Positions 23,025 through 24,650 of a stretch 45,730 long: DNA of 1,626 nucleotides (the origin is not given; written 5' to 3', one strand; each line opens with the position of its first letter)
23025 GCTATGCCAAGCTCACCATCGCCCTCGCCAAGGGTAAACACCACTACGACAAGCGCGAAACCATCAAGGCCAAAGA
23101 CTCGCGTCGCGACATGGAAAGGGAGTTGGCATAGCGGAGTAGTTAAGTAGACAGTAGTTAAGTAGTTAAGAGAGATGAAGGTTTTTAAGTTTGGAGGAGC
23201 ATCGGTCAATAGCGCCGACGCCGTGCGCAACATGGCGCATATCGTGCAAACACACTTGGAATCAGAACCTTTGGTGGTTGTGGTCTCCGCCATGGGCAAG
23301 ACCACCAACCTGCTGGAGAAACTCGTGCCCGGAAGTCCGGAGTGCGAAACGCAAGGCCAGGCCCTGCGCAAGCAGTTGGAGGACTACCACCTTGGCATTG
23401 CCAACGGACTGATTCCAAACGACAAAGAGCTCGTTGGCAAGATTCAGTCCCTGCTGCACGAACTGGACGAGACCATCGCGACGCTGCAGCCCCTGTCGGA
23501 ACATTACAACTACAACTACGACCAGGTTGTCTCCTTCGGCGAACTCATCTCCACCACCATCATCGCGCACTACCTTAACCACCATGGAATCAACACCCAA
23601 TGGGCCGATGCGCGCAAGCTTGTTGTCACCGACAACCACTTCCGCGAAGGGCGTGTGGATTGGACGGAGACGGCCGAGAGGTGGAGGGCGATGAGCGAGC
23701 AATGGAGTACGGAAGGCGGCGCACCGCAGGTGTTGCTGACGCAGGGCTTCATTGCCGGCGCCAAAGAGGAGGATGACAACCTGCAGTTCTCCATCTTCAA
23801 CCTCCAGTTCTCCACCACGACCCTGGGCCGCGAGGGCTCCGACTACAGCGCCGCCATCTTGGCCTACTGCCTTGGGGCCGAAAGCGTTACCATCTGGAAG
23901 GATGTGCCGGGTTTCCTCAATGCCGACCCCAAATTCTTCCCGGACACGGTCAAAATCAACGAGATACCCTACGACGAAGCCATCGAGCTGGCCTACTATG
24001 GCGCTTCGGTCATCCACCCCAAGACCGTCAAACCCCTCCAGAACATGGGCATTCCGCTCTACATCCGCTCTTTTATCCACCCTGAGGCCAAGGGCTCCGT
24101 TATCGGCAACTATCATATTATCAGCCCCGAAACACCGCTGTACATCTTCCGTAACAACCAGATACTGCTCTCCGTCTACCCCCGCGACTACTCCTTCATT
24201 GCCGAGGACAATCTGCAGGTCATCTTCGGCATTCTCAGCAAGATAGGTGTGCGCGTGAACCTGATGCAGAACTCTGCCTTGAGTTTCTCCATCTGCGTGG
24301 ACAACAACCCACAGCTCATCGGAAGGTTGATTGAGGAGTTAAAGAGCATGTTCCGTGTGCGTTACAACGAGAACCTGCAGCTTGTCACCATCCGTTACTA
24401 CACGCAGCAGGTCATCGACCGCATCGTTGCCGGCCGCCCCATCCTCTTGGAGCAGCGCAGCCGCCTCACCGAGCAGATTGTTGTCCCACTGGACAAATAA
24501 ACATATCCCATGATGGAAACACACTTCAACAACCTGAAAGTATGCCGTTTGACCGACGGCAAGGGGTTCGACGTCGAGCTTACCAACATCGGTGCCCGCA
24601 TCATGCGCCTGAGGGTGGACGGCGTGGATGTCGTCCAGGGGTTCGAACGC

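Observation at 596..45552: Family overview: about 35-nt modules of five degenerate heptamers, almost C-free on one strand, scattered through the window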

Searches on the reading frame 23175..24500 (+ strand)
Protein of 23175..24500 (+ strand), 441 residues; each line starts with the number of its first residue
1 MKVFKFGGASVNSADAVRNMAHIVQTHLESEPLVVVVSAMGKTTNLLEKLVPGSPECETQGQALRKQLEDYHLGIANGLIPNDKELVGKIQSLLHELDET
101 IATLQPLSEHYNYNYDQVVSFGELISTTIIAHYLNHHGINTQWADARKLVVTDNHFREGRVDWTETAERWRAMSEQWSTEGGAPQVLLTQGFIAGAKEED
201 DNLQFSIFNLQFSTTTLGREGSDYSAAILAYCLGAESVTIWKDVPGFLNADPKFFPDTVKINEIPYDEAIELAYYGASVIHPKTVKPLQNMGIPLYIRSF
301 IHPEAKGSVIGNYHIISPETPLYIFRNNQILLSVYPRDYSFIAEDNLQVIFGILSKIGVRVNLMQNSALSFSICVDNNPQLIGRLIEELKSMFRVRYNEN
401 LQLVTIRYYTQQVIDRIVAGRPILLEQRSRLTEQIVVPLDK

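Call 6: search_protein_families(library=pfam, proteins=[window:23175-24500:+])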
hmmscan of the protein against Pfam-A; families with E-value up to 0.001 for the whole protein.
window:23175-24500:+ (441 aa): 1 family
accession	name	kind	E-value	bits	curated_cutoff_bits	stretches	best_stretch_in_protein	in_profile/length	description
PF00696.33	AA_kinase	-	2.3e-40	139.3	24.9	1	2-299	3-234/234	Amino acid kinase family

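Call 8: find_related_loci(query=window:23175-24500:+, collection=genome_contigs, flank=10000)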
Query window:23175-24500:+ (441 aa) in genome_contigs; peptide patterns used: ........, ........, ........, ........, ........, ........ (x = any residue, [..] = any of these).
600 stretches matched a pattern (row limit reached: there are more); 577 encode a relative of the query (tblastn E <= 1e-3); the best 80 are kept; 80 distinct loci.
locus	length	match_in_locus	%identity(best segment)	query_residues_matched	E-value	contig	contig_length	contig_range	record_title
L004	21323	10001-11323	99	1-441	0e+0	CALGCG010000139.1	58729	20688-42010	MAG TPA_asm: uncultured Bacteroidales bacterium isolate SRR6425758_bin.91_CONCOCT_v1.1_MAG genome assembly, contig: ERZ1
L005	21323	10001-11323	99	1-441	0e+0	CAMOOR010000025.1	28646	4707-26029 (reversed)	MAG: uncultured Bacteroidales bacterium isolate SRR873601_bin.62_metaWRAP_v1.3_MAG genome assembly, contig: NODE_3904_le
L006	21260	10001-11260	74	1-438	0e+0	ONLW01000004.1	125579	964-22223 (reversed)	uncultured Bacteroidales bacterium isolate RUG429 genome assembly, contig: scaffold_82, whole genome shotgun sequence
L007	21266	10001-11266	74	1-438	0e+0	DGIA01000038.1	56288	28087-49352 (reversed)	MAG TPA_asm: Bacteroidales bacterium UBA3834 UBA3834_contig_4129, whole genome shotgun sequence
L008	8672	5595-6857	71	1-438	0e+0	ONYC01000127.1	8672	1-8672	uncultured Bacteroidales bacterium isolate RUG737 genome assembly, contig: k87_40532291, whole genome shotgun sequence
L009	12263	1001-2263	73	1-437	0e+0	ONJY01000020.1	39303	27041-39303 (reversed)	uncultured Bacteroidales bacterium isolate RUG377 genome assembly, contig: scaffold_352, whole genome shotgun sequence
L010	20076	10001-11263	71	1-438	0e+0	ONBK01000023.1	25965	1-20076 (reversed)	uncultured Bacteroidales bacterium isolate RUG153 genome assembly, contig: scaffold_662, whole genome shotgun sequence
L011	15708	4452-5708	61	1-437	2e-165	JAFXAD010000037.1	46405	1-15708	MAG: Bacteroidales bacterium isolate RGIG6229 Sheep_Rectum-2__c583108, whole genome shotgun sequence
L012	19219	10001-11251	59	1-437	2e-164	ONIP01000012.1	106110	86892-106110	uncultured Bacteroidales bacterium isolate RUG348 genome assembly, contig: scaffold_129, whole genome shotgun sequence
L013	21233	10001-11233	53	1-436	2e-138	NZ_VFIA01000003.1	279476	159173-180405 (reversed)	Spirosoma utsteinense strain LMG 31447 Contig00003, whole genome shotgun sequence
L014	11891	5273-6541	50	1-437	3e-138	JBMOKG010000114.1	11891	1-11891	MAG: Bacteroidales bacterium isolate Deming_bin.89 contig16038, whole genome shotgun sequence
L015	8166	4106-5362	49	1-437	4e-134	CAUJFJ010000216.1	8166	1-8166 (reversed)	MAG: Bacteroidota bacterium isolate KLAP29 genome assembly, contig: KLAP29_152692, whole genome shotgun sequence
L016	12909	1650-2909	48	1-437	9e-134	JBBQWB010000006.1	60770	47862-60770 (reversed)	MAG: Bacteroidales bacterium isolate Co_metawrap_2037 Cmw_2037_k141_4967710_length_60770_cov_12.0000, whole genome shotg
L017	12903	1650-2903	50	1-437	6e-134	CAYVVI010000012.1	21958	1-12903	MAG TPA_asm: uncultured Flavobacteriales bacterium isolate SRP319275_co1_309 genome assembly, contig: NODE_2392_length_2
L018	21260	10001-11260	49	1-437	6e-134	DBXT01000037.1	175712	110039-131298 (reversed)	MAG TPA_asm: Bacteroidales bacterium UBA1205 UBA1205_contig_8656, whole genome shotgun sequence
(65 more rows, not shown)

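Call 10: find_encoding_contigs(protein=window:23175-24500:+, flank=10000, max_places=6)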
Protein window:23175-24500:+ (441 aa): 11 contigs read that carry it; 6 places shown.
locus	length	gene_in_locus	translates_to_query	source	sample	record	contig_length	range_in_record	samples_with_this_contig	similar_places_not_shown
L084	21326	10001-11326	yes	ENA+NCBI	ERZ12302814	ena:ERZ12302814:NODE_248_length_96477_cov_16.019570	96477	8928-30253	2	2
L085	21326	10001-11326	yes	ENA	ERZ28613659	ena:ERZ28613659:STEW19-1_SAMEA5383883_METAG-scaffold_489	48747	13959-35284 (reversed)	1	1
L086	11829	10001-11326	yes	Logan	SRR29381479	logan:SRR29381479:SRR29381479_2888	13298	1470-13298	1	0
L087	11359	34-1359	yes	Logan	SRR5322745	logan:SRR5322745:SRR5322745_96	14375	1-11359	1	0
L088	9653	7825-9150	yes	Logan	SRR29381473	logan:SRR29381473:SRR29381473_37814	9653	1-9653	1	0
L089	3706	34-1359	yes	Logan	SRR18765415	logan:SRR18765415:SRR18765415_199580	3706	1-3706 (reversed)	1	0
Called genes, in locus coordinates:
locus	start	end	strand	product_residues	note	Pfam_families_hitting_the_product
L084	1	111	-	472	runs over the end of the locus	PF03739:LptF_LptG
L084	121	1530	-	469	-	PF02163:Peptidase_M50, PF00595:PDZ (faint), PF14685:PDZ_Tricorn (faint), PF13180:PDZ_2 (weak), PF17820:PDZ_6 (weak)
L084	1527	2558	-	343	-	PF02670:DXP_reductoisom, PF08436:DXP_redisom_C, PF13288:DXPR_C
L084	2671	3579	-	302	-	PF01551:Peptidase_M23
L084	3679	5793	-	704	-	PF13623:SurA_N_2, PF13624:SurA_N_3, PF13145:Rotamase_2 (weak), PF13616:Rotamase_3, PF00639:Rotamase (weak)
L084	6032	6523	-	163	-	PF08211:dCMP_cyt_deam_2, PF00383:dCMP_cyt_deam_1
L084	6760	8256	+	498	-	PF00817:IMS, PF11799:IMS_C (weak)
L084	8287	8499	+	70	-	-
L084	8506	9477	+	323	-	PF01207:Dus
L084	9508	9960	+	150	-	PF01668:SmpB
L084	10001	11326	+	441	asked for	PF00696:AA_kinase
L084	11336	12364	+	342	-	PF01263:Aldose_epim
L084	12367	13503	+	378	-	PF10509:GalKase_gal_bdg, PF00288:GHMP_kinases_N, PF08544:GHMP_kinases_C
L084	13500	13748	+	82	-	-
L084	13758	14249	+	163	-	PF13673:Acetyltransf_10 (weak), PF00583:Acetyltransf_1, PF13508:Acetyltransf_7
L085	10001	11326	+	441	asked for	PF00696:AA_kinase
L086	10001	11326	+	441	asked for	PF00696:AA_kinase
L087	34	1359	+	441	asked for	PF00696:AA_kinase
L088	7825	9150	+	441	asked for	PF00696:AA_kinase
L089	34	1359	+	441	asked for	PF00696:AA_kinase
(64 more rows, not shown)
